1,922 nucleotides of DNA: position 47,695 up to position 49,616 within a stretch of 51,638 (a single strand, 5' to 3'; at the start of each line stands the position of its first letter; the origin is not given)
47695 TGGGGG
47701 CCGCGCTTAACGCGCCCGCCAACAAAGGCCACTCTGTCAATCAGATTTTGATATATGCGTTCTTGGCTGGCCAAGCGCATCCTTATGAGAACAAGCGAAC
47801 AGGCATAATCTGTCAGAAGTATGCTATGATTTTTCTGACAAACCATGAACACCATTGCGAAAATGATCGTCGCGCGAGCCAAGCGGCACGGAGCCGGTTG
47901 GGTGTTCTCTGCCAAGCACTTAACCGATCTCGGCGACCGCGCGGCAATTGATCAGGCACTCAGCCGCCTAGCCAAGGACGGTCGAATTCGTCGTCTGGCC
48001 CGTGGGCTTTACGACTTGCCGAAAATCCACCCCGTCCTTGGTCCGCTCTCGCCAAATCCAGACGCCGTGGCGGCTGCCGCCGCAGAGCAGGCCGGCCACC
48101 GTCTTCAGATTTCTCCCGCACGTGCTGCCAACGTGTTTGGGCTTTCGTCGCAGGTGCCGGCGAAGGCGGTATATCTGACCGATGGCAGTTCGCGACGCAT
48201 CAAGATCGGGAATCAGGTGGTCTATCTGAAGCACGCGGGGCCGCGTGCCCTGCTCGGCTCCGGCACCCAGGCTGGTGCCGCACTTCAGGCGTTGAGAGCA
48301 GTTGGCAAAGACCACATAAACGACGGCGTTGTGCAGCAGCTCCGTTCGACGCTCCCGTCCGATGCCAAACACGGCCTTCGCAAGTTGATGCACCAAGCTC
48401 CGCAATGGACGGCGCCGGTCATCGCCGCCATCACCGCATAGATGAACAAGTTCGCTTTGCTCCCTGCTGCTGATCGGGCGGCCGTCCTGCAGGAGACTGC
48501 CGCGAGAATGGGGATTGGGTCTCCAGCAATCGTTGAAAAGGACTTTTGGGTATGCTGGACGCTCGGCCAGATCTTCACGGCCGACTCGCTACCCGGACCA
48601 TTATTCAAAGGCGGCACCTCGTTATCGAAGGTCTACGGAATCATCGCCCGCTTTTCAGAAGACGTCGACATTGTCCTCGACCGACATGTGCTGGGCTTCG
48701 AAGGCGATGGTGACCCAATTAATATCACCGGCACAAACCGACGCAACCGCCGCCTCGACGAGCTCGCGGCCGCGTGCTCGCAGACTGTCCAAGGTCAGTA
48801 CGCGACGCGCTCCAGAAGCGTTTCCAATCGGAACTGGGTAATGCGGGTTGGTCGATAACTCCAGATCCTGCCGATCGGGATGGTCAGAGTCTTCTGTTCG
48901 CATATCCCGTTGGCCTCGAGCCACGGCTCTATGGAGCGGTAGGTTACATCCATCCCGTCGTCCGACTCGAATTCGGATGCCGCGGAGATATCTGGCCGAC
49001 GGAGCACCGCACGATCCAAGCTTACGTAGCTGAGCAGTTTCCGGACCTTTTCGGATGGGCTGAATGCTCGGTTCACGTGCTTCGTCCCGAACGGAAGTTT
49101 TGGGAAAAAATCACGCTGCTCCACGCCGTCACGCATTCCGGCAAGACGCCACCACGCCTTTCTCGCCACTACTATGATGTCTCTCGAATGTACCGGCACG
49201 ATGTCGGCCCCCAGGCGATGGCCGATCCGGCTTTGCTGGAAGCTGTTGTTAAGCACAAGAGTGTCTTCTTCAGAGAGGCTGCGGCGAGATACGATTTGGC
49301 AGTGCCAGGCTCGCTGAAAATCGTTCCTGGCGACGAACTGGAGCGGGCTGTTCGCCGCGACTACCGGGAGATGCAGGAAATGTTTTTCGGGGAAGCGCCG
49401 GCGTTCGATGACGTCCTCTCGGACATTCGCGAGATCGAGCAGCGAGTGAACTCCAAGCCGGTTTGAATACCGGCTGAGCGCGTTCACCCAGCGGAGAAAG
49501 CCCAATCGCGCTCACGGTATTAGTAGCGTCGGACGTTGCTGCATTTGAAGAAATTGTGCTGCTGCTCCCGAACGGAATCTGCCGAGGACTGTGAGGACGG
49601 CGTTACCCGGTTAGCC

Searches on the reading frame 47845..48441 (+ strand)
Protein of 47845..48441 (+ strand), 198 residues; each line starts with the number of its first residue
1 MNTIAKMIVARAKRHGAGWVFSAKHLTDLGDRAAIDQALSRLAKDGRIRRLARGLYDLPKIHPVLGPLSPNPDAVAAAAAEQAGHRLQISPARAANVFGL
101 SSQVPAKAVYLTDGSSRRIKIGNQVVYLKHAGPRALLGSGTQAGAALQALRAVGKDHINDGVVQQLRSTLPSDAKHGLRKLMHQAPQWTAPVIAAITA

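Call 5: search_protein_families(library=pfam, proteins=[window:47845-48441:+], max_evalue=1)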
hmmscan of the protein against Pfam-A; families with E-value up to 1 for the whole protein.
window:47845-48441:+ (198 aa): 4 families
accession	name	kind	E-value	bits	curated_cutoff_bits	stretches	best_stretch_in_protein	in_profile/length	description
PF19570.5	DUF6088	-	4.4e-33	114.9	25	1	11-171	5-165/172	Family of unknown function (DUF6088)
PF13338.12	AbiEi_4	-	4.1e-05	24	25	1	37-56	27-46/49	Transcriptional regulator, AbiEi antitoxin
PF03747.19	ADP_ribosyl_GH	-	0.048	13.8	26.2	1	99-188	124-214/287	ADP-ribosylglycohydrolase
PF17194.10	AbiEi_3_N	-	0.11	13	26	1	13-101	10-88/93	Transcriptional regulator, AbiEi antitoxin N-terminal domain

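Call 6: search_protein_families(library=padloc, proteins=[window:47845-48441:+], max_evalue=1)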
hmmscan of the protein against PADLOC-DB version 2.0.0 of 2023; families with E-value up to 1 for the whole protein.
window:47845-48441:+ (198 aa): 29 families (the best 25 are shown)
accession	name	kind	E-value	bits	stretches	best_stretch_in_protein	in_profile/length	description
PDLC02226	AbiEi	-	3e-63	211.3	1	3-196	2-193/202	AbiEi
PDLC02233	AbiEi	-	5.3e-33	112.4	1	2-196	2-204/214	AbiEi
PDLC02229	AbiEi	-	1.5e-12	46.2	1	3-128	2-129/131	AbiEi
PDLC02264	AbiEi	-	1.1e-09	36.6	1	15-120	14-117/205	AbiEi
PDLC02236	AbiEi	-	6.1e-08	30.6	1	32-130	28-131/207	AbiEi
PDLC02258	AbiEi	-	1.2e-07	30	1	2-128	65-193/196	AbiEi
PDLC02246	AbiEi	-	3.1e-07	28.2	1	32-110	35-110/230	AbiEi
PDLC02228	AbiEi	-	2.3e-06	25.1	1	36-130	53-136/216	AbiEi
PDLC02247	AbiEi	-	1.4e-05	23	1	29-125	40-134/215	AbiEi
PDLC02250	AbiEi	-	1.9e-05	22.6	1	29-113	24-106/197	AbiEi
PDLC02232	AbiEi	-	2e-05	22.5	1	16-120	16-118/177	AbiEi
PDLC02265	AbiEi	-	4.3e-05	21.3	1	26-107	19-92/198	AbiEi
PDLC02267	AbiEi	-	4.7e-05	20.9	1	26-124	29-114/252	AbiEi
PDLC02234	AbiEi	-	5.6e-05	21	1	16-76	12-69/191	AbiEi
PDLC02249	AbiEi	-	8.8e-05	20.3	1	36-124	31-110/184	AbiEi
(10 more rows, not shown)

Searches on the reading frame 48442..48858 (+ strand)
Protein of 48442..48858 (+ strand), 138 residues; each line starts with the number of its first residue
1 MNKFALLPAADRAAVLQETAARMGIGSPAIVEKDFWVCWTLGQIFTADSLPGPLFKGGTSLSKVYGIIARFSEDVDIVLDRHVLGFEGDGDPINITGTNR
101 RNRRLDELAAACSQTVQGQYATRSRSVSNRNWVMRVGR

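Call 5: search_protein_families(library=pfam, proteins=[window:48442-48858:+], max_evalue=1)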
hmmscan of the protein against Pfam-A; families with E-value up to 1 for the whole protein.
window:48442-48858:+ (138 aa): 1 family
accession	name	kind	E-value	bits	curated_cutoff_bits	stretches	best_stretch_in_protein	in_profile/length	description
PF08843.17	AbiEii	-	1.2e-11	45.5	22.5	1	54-117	16-61/238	Nucleotidyl transferase AbiEii toxin, Type IV TA system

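Call 6: search_protein_families(library=padloc, proteins=[window:48442-48858:+], max_evalue=1)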
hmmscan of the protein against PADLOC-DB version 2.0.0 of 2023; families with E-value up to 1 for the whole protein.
window:48442-48858:+ (138 aa): 23 families
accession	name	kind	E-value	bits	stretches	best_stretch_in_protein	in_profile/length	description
PDLC02289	AbiEii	-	7.6e-36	122.2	1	1-121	3-107/309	AbiEii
PDLC02292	AbiEii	-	2.1e-23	81.5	1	14-114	12-93/283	AbiEii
PDLC02297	AbiEii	-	9.1e-17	59.3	1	13-79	5-71/307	AbiEii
PDLC02322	AbiEii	-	1.8e-15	55.2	1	18-79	18-76/324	AbiEii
PDLC02302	AbiEii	-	1.1e-12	46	1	20-79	16-75/313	AbiEii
PDLC02304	AbiEii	-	5.1e-11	41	1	16-82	7-72/260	AbiEii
PDLC02315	AbiEii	-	1.7e-10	38.7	1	19-83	23-90/352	AbiEii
PDLC02317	AbiEii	-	2.2e-10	38.1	1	18-80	9-71/396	AbiEii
PDLC02316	AbiEii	-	5.6e-10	37.1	1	16-81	14-78/314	AbiEii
PDLC02294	AbiEii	-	2.5e-08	32.1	1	28-79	19-72/260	AbiEii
PDLC02323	AbiEii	-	7.4e-07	27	1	23-81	12-67/248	AbiEii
PDLC02303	AbiEii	-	2.5e-05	21.8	1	17-78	7-66/249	AbiEii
PDLC02307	AbiEii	-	0.00011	20.1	1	55-77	25-46/219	AbiEii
PDLC02327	AbiEii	-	0.00013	19.7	1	41-82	29-70/166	AbiEii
PDLC02299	AbiEii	-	0.00016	19.2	1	27-80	22-73/344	AbiEii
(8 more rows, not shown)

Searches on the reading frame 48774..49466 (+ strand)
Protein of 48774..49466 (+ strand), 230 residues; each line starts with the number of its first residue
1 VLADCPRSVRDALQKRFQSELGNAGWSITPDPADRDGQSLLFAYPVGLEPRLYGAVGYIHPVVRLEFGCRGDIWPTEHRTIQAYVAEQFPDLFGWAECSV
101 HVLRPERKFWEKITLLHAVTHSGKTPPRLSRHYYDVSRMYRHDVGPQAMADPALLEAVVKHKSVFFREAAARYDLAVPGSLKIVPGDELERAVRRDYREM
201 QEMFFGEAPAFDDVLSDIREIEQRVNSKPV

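Call 5: search_protein_families(library=pfam, proteins=[window:48774-49466:+], max_evalue=1)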
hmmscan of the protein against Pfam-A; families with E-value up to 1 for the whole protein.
window:48774-49466:+ (230 aa): 1 family
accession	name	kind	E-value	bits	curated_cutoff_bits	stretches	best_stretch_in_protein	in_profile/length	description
PF08843.17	AbiEii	-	5.5e-22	79.3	22.5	1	11-215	50-236/238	Nucleotidyl transferase AbiEii toxin, Type IV TA system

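Call 6: search_protein_families(library=padloc, proteins=[window:48774-49466:+], max_evalue=1)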
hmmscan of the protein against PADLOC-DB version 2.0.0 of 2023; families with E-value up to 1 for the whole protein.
window:48774-49466:+ (230 aa): 6 families
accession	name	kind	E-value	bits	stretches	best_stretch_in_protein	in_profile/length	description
PDLC02289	AbiEii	-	2e-61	206.2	1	5-228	98-303/309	AbiEii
PDLC02315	AbiEii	-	9.2e-24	82.3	1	58-227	172-345/352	AbiEii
PDLC02292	AbiEii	-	3.6e-13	47.9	1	53-223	117-282/283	AbiEii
PDLC02322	AbiEii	-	2.7e-09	34.9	1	65-221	144-318/324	AbiEii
PDLC02302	AbiEii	-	1.9e-06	25.5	1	12-225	93-309/313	AbiEii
PDLC02316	AbiEii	-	0.0063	13.9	1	99-223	182-308/314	AbiEii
